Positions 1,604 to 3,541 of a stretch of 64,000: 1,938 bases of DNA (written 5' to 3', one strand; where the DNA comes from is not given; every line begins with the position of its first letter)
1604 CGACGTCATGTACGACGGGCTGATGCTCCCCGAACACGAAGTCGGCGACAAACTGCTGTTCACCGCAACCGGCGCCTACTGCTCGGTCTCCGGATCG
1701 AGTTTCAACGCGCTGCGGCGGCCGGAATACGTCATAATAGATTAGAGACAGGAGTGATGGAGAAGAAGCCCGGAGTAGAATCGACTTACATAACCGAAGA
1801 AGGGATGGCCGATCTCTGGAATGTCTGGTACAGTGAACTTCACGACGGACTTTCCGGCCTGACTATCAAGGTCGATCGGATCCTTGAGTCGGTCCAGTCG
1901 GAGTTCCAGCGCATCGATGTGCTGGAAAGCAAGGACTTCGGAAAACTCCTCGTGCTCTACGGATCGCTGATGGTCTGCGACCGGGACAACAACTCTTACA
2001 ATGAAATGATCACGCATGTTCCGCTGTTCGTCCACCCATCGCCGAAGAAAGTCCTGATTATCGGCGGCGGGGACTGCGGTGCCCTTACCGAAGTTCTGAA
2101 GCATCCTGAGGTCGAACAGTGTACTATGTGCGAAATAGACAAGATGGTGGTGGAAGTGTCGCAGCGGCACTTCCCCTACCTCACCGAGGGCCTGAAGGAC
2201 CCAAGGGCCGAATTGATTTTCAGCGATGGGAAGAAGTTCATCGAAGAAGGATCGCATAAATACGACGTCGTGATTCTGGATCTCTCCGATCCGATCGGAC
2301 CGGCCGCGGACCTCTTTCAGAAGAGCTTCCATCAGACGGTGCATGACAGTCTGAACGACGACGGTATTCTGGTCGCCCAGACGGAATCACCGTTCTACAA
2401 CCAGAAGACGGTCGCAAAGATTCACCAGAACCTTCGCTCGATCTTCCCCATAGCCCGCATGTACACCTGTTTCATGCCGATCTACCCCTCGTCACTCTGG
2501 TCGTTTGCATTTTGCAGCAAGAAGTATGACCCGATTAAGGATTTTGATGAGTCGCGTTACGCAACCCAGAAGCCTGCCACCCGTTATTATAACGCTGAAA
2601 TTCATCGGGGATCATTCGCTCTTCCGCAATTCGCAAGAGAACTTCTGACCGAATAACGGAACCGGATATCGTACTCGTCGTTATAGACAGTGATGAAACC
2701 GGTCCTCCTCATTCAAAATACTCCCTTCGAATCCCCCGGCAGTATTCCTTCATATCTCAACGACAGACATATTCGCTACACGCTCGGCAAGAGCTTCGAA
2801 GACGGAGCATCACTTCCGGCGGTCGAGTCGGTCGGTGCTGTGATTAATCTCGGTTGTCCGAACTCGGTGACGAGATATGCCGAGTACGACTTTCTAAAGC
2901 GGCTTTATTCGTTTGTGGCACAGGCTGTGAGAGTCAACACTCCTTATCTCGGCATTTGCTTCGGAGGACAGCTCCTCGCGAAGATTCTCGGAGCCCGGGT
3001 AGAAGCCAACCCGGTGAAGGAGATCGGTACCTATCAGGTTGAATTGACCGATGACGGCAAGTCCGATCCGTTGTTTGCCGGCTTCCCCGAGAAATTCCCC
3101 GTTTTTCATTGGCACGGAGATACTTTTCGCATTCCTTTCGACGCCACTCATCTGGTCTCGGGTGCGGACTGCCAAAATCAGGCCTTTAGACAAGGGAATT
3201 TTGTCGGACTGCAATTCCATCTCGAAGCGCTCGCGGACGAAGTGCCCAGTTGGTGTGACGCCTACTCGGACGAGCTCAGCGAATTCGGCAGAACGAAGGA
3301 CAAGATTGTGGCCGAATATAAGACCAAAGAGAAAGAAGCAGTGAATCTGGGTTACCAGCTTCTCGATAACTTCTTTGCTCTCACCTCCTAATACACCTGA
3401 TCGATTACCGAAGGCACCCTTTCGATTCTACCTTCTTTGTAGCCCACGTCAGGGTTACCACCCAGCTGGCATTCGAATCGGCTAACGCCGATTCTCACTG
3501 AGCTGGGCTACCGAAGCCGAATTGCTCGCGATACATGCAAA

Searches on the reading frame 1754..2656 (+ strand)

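Call 75: search_protein_families(library=ncbifam, proteins=[window:1754-2656:+], max_evalue=0.001)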
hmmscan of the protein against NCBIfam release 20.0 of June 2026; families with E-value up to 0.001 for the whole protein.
window:1754-2656:+ (300 aa): 7 families
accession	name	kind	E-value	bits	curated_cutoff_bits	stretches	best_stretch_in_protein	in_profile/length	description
NF002010.0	PRK00811.1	equivalog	5e-105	350.8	260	1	23-299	5-285/287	polyamine aminopropyltransferase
TIGR00417.1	speE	equivalog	1.3e-91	306.7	249.55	1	25-293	1-271/271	spermidine synthase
NF002956.0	PRK03612.1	equivalog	8.5e-40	136.6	472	1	41-292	241-493/522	polyamine aminopropyltransferase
NF002435.0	PRK01581.1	equivalog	3.7e-24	85.5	537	1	43-265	99-322/374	polyamine aminopropyltransferase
NF001811.0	PRK00536.1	equivalog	5.9e-23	81.9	352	1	43-298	20-256/262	spermidine synthase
NF003380.0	PRK04457.1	equivalog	9.1e-13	47.8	304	1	91-210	64-180/265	polyamine aminopropyltransferase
NF037959.1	MFS_SpdSyn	subfamily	6e-11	41.7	40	1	95-244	274-419/480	fused MFS/spermidine synthase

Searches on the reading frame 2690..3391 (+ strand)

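Call 75: search_protein_families(library=ncbifam, proteins=[window:2690-3391:+], max_evalue=0.001)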
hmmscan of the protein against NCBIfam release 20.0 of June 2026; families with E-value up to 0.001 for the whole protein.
window:2690-3391:+ (233 aa): 12 families
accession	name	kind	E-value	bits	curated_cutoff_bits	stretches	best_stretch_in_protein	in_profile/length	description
NF005458.0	PRK07053.1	equivalog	1.7e-45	155.2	250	1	1-229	1-229/234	glutamine amidotransferase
NF006562.0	PRK09065.1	equivalog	7.1e-29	101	205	1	37-228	46-233/242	glutamine amidotransferase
NF005072.0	PRK06490.1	equivalog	7.2e-29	100.5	339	1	3-201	14-208/251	glutamine amidotransferase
NF006098.0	PRK08250.1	equivalog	3.1e-26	92.4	301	1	8-201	6-203/239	glutamine amidotransferase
NF005743.0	PRK07567.1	equivalog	5.7e-25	88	264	1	46-230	50-239/245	glutamine amidotransferase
TIGR00888.1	guaA_Nterm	equivalog_domain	1.5e-16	60.4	172.15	1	51-180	45-167/188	glutamine-hydrolyzing GMP synthase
NF001975.0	PRK00758.1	equivalog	4.8e-13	49.1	198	1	79-179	64-164/185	GMP synthase subunit A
NF000848.1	PRK00074.1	equivalog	5.3e-12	45.1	400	1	49-180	43-170/512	glutamine-hydrolyzing GMP synthase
NF004212.0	PRK05665.1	equivalog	5.5e-07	29.6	309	1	65-198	73-206/241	amidotransferase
TIGR00566.1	trpG_papA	subfamily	6.8e-06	26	121.05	1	82-181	75-177/192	glutamine amidotransferase of anthranilate synthase or aminodeoxychorismate synthase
NF004169.0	PRK05637.1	equivalog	3.6e-05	23.5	332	1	82-132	73-123/210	anthranilate synthase component II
NF005367.0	PRK06895.1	equivalog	0.00019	21.4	265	1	84-180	73-172/190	anthranilate synthase component II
